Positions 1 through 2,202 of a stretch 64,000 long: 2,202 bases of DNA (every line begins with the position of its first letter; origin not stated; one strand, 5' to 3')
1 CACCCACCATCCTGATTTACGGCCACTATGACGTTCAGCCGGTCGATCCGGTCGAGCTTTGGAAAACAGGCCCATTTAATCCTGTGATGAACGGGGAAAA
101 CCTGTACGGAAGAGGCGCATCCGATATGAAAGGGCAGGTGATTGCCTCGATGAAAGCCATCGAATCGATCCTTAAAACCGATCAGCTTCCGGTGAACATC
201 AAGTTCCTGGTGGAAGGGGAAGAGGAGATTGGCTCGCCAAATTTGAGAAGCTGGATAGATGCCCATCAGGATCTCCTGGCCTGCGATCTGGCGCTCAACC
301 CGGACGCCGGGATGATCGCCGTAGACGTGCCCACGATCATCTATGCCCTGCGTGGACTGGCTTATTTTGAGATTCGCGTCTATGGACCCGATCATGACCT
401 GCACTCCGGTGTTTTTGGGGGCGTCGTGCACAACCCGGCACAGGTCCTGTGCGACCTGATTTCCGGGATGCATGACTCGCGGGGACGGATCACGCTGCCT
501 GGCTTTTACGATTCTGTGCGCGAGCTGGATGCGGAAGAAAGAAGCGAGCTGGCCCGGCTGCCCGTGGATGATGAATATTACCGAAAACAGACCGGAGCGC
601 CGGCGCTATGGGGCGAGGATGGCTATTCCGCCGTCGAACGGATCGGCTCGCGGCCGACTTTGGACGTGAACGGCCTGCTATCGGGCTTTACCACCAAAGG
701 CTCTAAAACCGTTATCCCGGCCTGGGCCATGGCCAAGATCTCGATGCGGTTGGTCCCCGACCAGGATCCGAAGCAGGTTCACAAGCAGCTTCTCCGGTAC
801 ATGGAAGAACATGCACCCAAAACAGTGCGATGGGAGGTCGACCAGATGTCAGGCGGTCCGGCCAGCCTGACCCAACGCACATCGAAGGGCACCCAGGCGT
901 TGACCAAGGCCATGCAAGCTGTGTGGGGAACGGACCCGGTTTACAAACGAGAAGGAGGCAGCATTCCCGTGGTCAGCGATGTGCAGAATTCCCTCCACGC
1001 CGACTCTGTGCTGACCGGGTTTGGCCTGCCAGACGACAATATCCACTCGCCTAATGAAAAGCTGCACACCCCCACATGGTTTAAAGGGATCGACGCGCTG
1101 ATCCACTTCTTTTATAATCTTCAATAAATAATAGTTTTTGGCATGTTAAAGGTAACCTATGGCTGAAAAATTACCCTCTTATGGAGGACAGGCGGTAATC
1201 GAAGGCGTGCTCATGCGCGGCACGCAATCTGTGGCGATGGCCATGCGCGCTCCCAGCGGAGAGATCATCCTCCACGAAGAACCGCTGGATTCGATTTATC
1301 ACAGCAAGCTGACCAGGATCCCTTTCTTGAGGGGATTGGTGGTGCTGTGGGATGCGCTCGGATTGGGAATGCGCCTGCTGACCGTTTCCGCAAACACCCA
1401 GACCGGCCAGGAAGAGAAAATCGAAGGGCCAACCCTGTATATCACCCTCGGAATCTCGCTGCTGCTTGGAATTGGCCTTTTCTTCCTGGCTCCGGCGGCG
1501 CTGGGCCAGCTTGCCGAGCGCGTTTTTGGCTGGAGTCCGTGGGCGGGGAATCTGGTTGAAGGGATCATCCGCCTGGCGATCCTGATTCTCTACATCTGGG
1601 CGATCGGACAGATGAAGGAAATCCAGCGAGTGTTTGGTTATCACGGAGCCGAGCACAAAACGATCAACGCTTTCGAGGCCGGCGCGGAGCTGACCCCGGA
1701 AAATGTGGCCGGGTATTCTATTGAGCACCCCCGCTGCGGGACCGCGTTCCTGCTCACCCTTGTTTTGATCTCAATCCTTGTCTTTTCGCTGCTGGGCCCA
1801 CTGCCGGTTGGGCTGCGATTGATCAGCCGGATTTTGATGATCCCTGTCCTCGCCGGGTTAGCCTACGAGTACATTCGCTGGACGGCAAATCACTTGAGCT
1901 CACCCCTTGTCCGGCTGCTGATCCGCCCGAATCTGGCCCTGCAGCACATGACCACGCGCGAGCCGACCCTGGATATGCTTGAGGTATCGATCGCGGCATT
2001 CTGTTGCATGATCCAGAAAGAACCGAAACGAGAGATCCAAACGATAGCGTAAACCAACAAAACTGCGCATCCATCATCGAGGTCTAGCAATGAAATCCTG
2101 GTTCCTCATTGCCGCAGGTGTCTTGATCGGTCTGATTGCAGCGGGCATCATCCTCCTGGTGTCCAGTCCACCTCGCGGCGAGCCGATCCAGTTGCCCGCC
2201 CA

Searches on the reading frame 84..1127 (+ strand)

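Call 69: search_protein_families(library=pfam, proteins=[window:84-1127:+], max_evalue=0.00001)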
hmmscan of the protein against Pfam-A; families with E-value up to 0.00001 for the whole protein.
window:84-1127:+ (347 aa): 2 families
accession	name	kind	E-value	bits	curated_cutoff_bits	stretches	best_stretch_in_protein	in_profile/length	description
PF01546.33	Peptidase_M20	-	6.7e-21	75.6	24.6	1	6-343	27-204/206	Peptidase family M20/M25/M40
PF07687.19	M20_dimer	-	1.2e-16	61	21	1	87-247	1-106/107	Peptidase dimerisation domain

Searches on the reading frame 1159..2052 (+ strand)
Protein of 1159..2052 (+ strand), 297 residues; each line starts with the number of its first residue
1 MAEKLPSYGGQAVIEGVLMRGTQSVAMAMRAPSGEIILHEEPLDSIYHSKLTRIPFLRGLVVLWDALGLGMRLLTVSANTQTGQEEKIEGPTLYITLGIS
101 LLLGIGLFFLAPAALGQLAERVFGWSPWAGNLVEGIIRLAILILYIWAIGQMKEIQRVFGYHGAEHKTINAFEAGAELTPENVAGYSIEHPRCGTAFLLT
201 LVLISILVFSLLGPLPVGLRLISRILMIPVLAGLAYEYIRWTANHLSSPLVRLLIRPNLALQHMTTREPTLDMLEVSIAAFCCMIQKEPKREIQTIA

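Call 69: search_protein_families(library=pfam, proteins=[window:1159-2052:+], max_evalue=0.00001)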
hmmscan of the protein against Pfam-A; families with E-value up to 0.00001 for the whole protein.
window:1159-2052:+ (297 aa): 1 family
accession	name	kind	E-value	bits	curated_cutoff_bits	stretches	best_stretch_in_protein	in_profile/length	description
PF07136.16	DUF1385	-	1.4e-79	267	22.1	1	54-285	1-225/227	Protein of unknown function (DUF1385)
